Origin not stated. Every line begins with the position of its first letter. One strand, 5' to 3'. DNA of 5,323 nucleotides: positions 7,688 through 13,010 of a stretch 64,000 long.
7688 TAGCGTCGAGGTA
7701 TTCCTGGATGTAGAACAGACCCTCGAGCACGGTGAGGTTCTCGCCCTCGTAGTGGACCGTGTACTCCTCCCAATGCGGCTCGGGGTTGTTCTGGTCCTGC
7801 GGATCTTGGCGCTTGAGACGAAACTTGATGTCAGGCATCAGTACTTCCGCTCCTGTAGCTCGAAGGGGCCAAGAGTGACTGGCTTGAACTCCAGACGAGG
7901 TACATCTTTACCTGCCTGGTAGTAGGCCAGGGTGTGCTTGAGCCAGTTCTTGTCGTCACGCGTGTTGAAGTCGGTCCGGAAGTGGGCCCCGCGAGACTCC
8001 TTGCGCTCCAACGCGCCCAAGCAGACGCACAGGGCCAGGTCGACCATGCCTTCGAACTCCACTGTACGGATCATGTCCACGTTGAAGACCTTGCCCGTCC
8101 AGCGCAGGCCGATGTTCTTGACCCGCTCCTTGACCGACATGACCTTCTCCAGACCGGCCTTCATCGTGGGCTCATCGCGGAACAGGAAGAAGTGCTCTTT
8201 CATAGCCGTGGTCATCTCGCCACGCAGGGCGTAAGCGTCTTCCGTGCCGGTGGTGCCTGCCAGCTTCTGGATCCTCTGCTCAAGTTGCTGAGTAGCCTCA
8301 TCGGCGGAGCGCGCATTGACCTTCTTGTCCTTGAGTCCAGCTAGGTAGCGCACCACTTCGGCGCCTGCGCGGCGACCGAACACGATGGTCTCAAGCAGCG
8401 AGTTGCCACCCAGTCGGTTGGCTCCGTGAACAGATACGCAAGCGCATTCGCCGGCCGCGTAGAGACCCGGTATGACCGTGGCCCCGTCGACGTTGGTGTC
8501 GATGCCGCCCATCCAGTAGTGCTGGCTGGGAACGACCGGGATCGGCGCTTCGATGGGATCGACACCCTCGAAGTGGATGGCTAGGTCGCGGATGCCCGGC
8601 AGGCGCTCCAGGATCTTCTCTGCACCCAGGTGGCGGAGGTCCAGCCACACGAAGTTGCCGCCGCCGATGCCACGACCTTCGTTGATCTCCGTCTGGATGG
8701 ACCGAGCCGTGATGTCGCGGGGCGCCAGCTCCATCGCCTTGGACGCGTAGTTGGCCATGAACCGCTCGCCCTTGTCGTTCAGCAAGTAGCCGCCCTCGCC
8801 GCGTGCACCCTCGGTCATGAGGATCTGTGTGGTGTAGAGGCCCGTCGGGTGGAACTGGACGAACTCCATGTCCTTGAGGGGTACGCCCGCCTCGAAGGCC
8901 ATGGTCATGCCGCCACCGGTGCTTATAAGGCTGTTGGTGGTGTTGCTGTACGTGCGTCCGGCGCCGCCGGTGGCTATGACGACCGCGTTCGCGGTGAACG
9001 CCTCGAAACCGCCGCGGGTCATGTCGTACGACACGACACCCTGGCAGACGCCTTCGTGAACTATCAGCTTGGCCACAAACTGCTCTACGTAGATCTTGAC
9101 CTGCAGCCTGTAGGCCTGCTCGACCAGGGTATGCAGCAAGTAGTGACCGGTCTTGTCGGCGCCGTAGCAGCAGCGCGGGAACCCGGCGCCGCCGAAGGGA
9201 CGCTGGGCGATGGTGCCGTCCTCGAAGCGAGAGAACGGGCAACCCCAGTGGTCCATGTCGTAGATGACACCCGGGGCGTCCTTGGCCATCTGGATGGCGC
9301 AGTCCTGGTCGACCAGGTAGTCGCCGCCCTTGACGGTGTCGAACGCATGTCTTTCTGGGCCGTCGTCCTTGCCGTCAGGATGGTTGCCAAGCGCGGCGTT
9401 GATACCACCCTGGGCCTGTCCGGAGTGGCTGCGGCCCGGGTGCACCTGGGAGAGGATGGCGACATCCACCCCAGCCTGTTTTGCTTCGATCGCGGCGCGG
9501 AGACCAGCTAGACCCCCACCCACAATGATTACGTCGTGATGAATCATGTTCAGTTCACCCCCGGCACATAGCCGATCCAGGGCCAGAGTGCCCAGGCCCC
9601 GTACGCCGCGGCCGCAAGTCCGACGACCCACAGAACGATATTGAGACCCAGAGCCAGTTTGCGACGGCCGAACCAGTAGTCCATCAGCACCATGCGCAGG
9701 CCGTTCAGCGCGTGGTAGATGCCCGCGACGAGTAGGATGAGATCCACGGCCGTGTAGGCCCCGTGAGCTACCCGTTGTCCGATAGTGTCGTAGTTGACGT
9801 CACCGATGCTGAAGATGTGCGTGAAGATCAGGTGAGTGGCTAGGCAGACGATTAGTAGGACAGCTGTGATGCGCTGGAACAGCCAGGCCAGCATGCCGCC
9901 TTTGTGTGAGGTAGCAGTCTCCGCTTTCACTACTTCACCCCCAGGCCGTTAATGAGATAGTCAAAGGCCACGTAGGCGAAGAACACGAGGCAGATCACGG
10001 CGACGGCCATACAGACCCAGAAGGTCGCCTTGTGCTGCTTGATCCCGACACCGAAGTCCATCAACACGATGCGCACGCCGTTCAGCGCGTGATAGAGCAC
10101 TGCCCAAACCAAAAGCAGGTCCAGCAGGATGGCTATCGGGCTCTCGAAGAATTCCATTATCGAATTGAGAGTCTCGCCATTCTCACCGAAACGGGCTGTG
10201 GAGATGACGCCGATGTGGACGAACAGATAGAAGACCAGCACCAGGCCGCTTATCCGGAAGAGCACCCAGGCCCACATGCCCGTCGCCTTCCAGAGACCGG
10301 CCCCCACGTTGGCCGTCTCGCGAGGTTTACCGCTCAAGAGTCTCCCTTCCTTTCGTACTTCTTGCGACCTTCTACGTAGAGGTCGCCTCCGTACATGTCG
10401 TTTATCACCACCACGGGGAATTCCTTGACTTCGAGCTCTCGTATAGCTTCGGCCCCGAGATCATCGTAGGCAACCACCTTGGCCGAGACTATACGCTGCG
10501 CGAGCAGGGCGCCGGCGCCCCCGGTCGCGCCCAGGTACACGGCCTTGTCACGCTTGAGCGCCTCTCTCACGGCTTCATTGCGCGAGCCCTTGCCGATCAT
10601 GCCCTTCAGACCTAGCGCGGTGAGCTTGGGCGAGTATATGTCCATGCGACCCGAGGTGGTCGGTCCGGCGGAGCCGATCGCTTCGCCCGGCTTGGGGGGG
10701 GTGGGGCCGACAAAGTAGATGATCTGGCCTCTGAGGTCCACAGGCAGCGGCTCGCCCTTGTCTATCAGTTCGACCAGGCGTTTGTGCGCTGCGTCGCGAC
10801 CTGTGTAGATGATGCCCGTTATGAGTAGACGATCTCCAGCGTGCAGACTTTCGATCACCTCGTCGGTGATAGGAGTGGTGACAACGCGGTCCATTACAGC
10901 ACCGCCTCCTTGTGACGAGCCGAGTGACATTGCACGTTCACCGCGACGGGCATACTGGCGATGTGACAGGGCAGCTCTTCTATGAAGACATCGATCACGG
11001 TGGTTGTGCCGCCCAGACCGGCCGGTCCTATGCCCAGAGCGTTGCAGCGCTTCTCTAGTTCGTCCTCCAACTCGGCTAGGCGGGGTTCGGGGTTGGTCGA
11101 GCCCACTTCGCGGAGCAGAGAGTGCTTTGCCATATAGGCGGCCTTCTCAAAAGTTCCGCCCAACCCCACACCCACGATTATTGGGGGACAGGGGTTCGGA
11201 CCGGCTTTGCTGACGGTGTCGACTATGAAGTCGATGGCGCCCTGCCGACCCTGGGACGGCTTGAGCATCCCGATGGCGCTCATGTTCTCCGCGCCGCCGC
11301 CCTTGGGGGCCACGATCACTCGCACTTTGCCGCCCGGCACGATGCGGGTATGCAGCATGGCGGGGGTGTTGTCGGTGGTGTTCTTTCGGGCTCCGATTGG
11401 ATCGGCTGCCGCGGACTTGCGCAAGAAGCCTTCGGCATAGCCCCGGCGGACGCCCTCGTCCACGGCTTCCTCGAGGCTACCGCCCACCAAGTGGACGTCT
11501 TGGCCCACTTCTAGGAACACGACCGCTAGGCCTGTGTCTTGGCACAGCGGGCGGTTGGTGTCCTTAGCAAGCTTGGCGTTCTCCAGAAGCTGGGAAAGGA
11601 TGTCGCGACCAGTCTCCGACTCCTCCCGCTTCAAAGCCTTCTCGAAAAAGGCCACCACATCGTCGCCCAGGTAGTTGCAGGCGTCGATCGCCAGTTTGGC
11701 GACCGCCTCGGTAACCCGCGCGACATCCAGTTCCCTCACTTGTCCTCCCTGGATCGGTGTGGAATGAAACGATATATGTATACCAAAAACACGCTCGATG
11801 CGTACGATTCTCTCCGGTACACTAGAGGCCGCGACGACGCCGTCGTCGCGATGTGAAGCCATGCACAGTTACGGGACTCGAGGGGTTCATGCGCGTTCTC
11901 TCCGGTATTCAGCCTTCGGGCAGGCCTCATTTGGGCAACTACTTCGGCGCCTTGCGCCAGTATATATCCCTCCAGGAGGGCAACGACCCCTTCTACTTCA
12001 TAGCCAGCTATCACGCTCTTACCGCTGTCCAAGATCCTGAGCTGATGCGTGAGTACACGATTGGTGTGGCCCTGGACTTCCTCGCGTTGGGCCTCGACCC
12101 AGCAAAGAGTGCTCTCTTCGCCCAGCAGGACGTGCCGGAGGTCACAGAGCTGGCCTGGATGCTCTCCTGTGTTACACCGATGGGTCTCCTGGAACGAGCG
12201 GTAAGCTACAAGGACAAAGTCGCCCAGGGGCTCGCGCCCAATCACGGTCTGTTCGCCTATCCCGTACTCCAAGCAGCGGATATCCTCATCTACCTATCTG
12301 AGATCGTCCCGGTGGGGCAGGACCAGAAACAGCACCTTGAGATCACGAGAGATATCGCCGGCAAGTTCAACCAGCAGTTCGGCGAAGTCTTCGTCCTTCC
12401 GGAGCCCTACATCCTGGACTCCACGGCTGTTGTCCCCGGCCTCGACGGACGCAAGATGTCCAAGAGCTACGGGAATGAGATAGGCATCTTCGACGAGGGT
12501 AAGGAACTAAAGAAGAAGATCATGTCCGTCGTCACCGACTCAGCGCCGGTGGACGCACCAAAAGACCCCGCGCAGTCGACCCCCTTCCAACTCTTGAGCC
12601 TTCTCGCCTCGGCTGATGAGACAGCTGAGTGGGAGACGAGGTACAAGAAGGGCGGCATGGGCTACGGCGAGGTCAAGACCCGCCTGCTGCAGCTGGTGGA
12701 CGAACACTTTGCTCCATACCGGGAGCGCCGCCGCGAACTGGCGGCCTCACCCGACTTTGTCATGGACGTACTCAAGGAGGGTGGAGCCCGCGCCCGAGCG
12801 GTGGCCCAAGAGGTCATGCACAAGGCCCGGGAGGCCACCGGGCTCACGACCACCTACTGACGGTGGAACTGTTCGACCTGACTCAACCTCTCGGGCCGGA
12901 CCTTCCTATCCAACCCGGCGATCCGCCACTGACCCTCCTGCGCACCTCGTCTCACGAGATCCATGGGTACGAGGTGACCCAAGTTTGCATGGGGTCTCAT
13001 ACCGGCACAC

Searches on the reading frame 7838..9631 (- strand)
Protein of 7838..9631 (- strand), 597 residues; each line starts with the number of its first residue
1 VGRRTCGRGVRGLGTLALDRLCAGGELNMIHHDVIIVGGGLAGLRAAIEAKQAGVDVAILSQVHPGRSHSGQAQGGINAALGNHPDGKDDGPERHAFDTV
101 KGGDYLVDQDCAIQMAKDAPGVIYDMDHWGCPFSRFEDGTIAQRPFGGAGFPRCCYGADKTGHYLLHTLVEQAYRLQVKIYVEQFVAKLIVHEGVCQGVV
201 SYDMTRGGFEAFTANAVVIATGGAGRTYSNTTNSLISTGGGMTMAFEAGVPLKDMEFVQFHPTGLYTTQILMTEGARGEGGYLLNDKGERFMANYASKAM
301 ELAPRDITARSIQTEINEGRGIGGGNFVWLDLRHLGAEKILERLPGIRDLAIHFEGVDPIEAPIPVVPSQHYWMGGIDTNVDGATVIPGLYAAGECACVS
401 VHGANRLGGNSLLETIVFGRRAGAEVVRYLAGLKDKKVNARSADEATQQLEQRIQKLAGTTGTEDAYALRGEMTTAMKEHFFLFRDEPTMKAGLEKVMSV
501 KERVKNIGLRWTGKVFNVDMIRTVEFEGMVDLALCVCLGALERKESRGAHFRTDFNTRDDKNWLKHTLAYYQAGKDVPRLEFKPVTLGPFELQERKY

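Call 68: search_protein_families(library=pfam, proteins=[window:7838-9631:-], max_evalue=0.0001)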
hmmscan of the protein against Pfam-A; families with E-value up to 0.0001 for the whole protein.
window:7838-9631:- (597 aa): 6 families
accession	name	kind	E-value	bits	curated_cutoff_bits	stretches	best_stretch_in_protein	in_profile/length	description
PF00890.30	FAD_binding_2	-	7.9e-112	374.9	20.4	1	33-412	1-414/414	FAD binding domain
PF02910.25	Succ_DH_flav_C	-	1.9e-40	138.3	20.8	1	470-597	1-130/130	Fumarate reductase flavoprotein C-term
PF03486.20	HI0933_like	-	1.6e-10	41.3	50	0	158-423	104-242/244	HI0933-like protein Rossmann domain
PF01266.30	DAO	-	1.9e-10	41.3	27.9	1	33-224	1-205/353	FAD dependent oxidoreductase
PF07992.20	Pyr_redox_2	-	9.1e-09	35.6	26.1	1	32-226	1-112/291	Pyridine nucleotide-disulphide oxidoreductase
PF01134.28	GIDA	-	1.4e-06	28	22.1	1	33-61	1-29/391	Glucose inhibited division protein A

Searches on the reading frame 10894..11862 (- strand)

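Call 68: search_protein_families(library=pfam, proteins=[window:10894-11862:-], max_evalue=0.0001)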
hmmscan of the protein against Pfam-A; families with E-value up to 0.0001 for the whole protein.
window:10894-11862:- (322 aa): 1 family
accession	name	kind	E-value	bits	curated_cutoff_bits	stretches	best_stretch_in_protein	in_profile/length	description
PF05681.19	Fumerase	-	4.2e-111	371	25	1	51-320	1-269/270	Fumarate hydratase (Fumerase)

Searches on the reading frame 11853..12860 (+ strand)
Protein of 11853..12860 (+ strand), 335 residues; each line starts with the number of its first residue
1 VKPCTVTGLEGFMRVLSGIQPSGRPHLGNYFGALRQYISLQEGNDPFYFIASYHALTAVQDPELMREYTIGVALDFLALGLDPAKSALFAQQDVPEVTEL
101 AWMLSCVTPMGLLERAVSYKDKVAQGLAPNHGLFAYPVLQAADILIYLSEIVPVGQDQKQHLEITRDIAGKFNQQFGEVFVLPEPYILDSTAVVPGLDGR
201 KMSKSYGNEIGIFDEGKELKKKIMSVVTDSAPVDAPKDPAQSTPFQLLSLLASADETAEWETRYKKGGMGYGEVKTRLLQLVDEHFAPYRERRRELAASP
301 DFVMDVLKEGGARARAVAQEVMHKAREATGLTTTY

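Call 68: search_protein_families(library=pfam, proteins=[window:11853-12860:+], max_evalue=0.0001)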
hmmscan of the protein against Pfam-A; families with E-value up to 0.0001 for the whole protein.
window:11853-12860:+ (335 aa): 1 family
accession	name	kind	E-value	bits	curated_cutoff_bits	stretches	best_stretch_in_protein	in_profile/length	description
PF00579.31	tRNA-synt_1b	-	8.8e-60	202.9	21.1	1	12-286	5-291/292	tRNA synthetases class I (W and Y)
